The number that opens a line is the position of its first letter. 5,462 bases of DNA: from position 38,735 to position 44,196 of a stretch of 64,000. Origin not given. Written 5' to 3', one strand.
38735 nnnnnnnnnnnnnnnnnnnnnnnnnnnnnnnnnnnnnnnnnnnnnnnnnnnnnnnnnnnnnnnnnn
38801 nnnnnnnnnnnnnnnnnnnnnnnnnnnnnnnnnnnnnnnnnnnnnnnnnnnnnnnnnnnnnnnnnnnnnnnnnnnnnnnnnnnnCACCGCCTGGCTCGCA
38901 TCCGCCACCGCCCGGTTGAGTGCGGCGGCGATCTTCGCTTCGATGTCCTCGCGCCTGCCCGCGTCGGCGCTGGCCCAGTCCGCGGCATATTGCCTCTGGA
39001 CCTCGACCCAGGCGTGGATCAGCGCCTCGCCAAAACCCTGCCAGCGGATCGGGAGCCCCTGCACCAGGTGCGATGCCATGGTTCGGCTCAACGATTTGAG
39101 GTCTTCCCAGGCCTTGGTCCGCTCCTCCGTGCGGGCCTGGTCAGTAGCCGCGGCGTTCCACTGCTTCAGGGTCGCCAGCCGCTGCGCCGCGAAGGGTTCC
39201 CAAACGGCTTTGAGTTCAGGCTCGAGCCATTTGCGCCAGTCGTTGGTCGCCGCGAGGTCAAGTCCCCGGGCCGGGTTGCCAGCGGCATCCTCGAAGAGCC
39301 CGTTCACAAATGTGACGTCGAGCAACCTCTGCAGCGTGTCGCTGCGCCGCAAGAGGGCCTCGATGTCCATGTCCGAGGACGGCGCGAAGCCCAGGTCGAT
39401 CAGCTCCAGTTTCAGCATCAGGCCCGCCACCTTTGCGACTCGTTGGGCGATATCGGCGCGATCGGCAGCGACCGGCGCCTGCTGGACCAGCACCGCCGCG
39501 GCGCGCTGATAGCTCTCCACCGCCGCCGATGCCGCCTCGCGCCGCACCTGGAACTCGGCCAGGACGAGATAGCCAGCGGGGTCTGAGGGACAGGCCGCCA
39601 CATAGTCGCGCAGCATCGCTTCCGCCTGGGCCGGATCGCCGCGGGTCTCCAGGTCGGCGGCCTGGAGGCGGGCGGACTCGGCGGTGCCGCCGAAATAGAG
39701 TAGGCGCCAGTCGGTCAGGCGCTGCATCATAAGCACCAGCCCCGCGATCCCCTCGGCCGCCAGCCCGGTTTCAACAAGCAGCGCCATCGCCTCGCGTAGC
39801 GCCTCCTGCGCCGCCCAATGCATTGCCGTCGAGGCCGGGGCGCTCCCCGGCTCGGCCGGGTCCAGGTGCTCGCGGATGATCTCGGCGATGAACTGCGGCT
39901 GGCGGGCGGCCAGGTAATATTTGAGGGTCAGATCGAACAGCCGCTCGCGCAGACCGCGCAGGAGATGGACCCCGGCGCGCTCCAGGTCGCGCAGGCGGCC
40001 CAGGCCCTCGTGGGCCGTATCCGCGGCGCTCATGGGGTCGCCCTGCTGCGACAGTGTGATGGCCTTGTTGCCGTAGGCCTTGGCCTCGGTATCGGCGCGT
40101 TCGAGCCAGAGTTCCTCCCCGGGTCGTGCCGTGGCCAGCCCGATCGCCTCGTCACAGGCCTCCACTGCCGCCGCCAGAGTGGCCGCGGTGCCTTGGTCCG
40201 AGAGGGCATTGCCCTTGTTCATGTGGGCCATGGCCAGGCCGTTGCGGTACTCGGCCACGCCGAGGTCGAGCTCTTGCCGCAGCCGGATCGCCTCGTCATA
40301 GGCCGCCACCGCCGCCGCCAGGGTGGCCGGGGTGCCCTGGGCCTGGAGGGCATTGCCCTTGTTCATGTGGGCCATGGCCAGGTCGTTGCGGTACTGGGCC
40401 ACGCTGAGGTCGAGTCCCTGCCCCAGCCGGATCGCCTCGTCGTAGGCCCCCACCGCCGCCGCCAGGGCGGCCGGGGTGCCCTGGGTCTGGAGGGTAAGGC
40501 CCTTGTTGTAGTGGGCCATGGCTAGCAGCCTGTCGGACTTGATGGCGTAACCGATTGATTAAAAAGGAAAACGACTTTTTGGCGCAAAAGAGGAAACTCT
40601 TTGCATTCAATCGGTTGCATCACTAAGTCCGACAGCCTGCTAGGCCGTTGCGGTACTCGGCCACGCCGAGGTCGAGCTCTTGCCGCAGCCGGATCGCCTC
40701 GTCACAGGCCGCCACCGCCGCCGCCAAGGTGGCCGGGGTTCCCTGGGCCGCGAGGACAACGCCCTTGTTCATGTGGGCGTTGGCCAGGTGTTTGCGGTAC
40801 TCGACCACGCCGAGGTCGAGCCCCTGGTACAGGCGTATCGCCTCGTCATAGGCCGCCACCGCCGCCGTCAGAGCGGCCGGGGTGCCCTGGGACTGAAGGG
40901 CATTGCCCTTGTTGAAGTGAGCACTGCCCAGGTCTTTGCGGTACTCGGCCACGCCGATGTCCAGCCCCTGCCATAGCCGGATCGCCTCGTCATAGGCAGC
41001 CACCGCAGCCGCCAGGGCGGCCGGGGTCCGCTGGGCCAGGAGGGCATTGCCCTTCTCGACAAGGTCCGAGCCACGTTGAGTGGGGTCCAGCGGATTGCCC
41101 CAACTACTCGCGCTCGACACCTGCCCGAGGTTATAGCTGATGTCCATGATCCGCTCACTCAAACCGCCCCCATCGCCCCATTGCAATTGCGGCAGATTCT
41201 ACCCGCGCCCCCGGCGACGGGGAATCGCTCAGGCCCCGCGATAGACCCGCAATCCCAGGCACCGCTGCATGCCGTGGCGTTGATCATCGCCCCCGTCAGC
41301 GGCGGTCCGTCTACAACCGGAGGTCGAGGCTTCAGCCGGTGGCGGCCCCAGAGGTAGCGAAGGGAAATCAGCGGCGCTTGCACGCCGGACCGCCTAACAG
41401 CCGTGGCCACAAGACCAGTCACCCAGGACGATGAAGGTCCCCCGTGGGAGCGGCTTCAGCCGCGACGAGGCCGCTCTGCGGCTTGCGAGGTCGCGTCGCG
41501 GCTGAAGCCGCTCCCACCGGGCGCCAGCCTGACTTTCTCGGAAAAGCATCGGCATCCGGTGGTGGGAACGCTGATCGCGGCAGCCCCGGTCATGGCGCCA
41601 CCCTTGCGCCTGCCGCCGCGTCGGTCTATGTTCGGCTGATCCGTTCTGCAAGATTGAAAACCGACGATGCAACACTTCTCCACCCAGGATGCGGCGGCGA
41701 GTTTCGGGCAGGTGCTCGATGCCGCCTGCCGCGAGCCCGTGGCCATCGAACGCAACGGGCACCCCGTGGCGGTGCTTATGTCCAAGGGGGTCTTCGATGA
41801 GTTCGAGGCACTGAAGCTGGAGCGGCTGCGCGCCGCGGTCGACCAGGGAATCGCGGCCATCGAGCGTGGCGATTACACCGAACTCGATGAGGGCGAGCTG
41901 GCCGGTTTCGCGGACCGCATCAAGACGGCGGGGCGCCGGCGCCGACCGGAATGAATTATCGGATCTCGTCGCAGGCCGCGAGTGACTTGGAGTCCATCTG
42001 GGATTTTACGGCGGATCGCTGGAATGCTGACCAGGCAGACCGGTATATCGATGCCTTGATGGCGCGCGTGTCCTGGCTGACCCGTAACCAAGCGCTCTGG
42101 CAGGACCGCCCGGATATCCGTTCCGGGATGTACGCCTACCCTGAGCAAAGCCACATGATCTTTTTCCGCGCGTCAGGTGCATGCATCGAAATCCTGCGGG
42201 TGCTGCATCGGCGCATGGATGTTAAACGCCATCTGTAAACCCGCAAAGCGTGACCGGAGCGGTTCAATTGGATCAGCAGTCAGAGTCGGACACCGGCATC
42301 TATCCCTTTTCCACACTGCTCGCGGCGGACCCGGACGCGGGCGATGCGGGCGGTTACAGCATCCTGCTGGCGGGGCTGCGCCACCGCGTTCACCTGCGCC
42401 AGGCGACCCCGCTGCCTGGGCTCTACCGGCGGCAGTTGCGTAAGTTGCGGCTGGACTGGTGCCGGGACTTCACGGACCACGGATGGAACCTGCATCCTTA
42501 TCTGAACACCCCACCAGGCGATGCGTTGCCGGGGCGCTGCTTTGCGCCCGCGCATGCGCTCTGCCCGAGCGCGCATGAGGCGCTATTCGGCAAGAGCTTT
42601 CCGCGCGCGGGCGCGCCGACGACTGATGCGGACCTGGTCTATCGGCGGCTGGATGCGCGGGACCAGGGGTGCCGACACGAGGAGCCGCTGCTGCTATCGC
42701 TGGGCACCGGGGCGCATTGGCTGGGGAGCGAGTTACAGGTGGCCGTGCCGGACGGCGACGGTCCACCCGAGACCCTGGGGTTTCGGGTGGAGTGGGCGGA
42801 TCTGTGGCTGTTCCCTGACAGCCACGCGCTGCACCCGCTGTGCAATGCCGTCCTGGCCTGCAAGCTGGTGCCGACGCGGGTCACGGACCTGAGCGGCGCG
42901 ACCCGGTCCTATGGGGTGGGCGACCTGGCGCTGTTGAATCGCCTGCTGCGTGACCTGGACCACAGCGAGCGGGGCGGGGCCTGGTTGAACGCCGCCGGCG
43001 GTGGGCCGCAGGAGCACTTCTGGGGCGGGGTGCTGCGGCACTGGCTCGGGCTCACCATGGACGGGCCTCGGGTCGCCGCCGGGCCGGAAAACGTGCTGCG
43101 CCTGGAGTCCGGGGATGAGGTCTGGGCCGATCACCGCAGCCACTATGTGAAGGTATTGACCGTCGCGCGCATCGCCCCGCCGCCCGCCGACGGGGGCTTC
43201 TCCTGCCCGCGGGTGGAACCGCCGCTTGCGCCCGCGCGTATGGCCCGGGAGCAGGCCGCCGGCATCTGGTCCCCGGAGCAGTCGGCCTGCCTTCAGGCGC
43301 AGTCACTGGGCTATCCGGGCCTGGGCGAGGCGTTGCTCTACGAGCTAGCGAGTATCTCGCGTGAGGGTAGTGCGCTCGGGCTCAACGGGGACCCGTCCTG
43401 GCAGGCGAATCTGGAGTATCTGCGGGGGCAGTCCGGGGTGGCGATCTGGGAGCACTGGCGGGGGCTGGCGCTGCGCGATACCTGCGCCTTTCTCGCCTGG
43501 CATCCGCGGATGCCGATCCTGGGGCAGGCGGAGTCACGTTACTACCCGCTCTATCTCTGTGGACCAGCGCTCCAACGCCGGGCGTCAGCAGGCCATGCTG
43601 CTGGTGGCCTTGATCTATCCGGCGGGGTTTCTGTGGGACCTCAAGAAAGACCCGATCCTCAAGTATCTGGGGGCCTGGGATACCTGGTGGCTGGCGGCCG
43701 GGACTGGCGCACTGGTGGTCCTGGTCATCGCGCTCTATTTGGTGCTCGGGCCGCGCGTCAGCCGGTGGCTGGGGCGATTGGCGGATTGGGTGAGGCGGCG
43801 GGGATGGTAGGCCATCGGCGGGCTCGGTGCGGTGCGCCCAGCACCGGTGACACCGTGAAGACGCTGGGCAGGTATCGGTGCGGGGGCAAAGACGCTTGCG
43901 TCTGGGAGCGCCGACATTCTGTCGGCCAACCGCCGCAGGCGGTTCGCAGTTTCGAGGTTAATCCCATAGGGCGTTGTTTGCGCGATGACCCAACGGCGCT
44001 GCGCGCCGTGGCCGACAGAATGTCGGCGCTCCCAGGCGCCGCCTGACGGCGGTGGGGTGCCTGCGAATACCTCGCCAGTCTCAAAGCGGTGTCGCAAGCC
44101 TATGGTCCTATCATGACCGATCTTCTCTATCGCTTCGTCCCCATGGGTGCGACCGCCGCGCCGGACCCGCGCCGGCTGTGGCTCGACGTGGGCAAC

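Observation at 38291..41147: Tandem 48-aa TPR array fused to a C-terminal HEPN-like RNase: candidate sensor-effector defence protein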

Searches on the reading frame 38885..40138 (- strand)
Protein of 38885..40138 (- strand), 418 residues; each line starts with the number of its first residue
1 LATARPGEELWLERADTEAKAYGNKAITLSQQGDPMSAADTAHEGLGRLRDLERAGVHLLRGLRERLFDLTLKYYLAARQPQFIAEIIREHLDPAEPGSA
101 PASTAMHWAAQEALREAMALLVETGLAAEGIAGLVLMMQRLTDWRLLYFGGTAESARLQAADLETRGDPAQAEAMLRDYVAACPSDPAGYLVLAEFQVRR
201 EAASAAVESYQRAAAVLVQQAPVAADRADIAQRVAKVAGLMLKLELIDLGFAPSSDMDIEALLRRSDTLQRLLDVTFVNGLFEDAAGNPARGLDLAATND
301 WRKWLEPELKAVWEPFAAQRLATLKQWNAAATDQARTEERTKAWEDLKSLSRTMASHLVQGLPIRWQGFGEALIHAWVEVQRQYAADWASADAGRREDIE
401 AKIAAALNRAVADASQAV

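Call 111: search_solved_structures(query=A10, max_evalue=1, show_alignments=0)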
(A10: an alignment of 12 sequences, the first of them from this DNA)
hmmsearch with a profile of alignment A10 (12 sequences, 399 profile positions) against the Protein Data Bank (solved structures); distinct sequences matched with E-value up to 1: 50.
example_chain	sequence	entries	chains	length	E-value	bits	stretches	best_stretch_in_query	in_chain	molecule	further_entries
1w3b_A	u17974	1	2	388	7.1e-06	28.6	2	156-249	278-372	UDP-N-ACETYLGLUCOSAMINE--PEPTIDE N-ACETYLGLUCOSAMINYLTRANSFERASE 110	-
6eou_A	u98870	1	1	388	9.7e-06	28.2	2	156-249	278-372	UDP-N-acetylglucosamine--peptide N-acetylglucosaminyltransferase 110 kDa subunit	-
7obi_A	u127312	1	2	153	2e-05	27.1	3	159-212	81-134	CTPR-rv4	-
7yeh_B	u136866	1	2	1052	2.2e-05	27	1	156-251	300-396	UDP-N-acetylglucosamine--peptide N-acetylglucosaminyltransferase 110 kDa subunit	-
7yea_A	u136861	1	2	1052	2.2e-05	27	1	156-251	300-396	UDP-N-acetylglucosamine--peptide N-acetylglucosaminyltransferase 110 kDa subunit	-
7ntf_A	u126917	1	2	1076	2.8e-05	26.6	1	156-250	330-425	Isoform 1 of UDP-N-acetylglucosamine--peptide N-acetylglucosaminyltransferase 110 kDa subu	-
6b85_J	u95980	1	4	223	0.00019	23.9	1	159-212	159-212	TMHC4_R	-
8bu0_A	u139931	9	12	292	0.00027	23.4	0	161-212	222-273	Consensus tetratricopeptide repeat protein | Crystal structure of an 8-repeat consensus TPR superhelix with Zinc. | Monomer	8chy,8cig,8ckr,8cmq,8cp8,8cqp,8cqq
9g8o_B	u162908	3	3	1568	0.00027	23.4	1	130-241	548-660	Superkiller complex protein 3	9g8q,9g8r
7qdr_B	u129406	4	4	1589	0.00028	23.4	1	130-241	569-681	Tetratricopeptide repeat protein 37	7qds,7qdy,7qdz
2wqh_A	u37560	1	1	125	0.00031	23.2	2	161-222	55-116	CTPR3Y3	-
9gzg_A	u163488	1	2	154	0.00032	23.2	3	157-217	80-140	Engineered CTPR protein with glutamic acids for conductivity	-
8far_A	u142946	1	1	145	0.00085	21.8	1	175-232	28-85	I432-1-CC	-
8cus_A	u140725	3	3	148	0.0011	21.5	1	174-233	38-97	I432-1(NaCl) Chain A | I432-1(Imd) Chain A | I432-1-X3 Chain A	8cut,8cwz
1na0_A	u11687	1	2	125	0.0023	20.4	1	161-220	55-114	designed protein CTPR3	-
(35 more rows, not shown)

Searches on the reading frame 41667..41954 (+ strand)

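Call 22: search_protein_families(library=pfam, max_evalue=0.001, proteins=[window:41667-41954:+])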
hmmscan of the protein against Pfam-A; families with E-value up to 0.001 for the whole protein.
window:41667-41954:+ (95 aa): 1 family
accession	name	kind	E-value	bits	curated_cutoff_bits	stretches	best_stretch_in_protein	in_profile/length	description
PF02604.26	PhdYeFM_antitox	-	2.4e-09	37.3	29.8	1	1-50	1-49/74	Antitoxin Phd_YefM, type II toxin-antitoxin system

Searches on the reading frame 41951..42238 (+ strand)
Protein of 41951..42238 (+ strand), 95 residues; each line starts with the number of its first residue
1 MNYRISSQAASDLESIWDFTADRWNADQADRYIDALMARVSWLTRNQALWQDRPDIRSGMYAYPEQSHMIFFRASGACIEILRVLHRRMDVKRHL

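Call 22: search_protein_families(library=pfam, max_evalue=0.001, proteins=[window:41951-42238:+])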
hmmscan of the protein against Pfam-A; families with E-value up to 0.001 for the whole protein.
window:41951-42238:+ (95 aa): 1 family
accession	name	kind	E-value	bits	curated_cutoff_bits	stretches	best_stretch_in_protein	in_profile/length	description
PF05016.21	ParE_toxin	-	2e-17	63.9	23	1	3-90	1-88/89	ParE toxin of type II toxin-antitoxin system, parDE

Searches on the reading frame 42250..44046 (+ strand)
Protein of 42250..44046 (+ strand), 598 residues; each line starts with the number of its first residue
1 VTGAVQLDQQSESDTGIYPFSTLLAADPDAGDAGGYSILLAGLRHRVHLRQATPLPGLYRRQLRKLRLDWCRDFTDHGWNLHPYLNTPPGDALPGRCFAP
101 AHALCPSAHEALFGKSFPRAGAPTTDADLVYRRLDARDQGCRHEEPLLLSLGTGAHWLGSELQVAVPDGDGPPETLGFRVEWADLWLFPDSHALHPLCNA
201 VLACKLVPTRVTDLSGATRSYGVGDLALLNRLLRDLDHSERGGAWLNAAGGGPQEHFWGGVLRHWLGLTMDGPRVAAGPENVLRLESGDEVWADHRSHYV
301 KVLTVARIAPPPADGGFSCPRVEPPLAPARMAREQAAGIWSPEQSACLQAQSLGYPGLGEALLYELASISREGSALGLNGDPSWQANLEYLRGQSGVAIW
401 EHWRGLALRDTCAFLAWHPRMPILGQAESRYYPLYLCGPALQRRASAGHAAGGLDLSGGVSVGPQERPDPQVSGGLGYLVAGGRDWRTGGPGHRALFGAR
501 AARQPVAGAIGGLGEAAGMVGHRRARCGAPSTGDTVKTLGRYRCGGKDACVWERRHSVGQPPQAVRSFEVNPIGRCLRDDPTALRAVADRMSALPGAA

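Call 22: search_protein_families(library=pfam, max_evalue=0.001, proteins=[window:42250-44046:+])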
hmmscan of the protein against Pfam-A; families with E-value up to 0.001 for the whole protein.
window:42250-44046:+ (598 aa): 0 families

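Call 94: search_protein_families(library=padloc, alignment_id=A6, max_evalue=0.001)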
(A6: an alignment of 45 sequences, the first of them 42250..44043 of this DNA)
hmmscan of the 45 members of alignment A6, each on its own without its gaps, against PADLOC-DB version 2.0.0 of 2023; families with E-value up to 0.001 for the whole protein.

A. member 1, window:42250-44043:+ (598 aa): 0 families

B. families by the number of members that match (of 45 scanned): 67 families (the first 25 are shown)
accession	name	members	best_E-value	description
PDLC04134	mad2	2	9.6e-38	mads_2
PDLC03838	DolB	2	1.3e-10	-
PDLC04232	IetA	2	2.2e-09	-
PDLC02196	IetA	2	9.9e-09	-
PDLC00915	TRIP13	2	2.2e-06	TRIP13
PDLC03018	MTase_I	1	2.9e-178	Type I methyltransferase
PDLC00963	Cas7b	1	2.2e-60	"CRISPR-associated protein Cas7/Csh2, subtype I-B/HMARI"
PDLC01303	Cas7b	1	4.9e-58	CAS-I-B; effector_G7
PDLC03318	MTase_II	1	1.3e-56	Type II methyltransferase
PDLC01614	Cas7b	1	1.2e-51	"CAS-I-B,CAS-I-C; effector_G7"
PDLC00964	Cas7b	1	8.9e-51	"CRISPR-associated protein, CT1132 family"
PDLC03030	MTase_I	1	3.2e-47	Type I methyltransferase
PDLC01253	Cas7c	1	6.9e-46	CAS-I-C; effector_G7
PDLC03034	MTase_I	1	2.7e-43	Type I methyltransferase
PDLC03218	MTase_II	1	8.8e-43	Type II methyltransferase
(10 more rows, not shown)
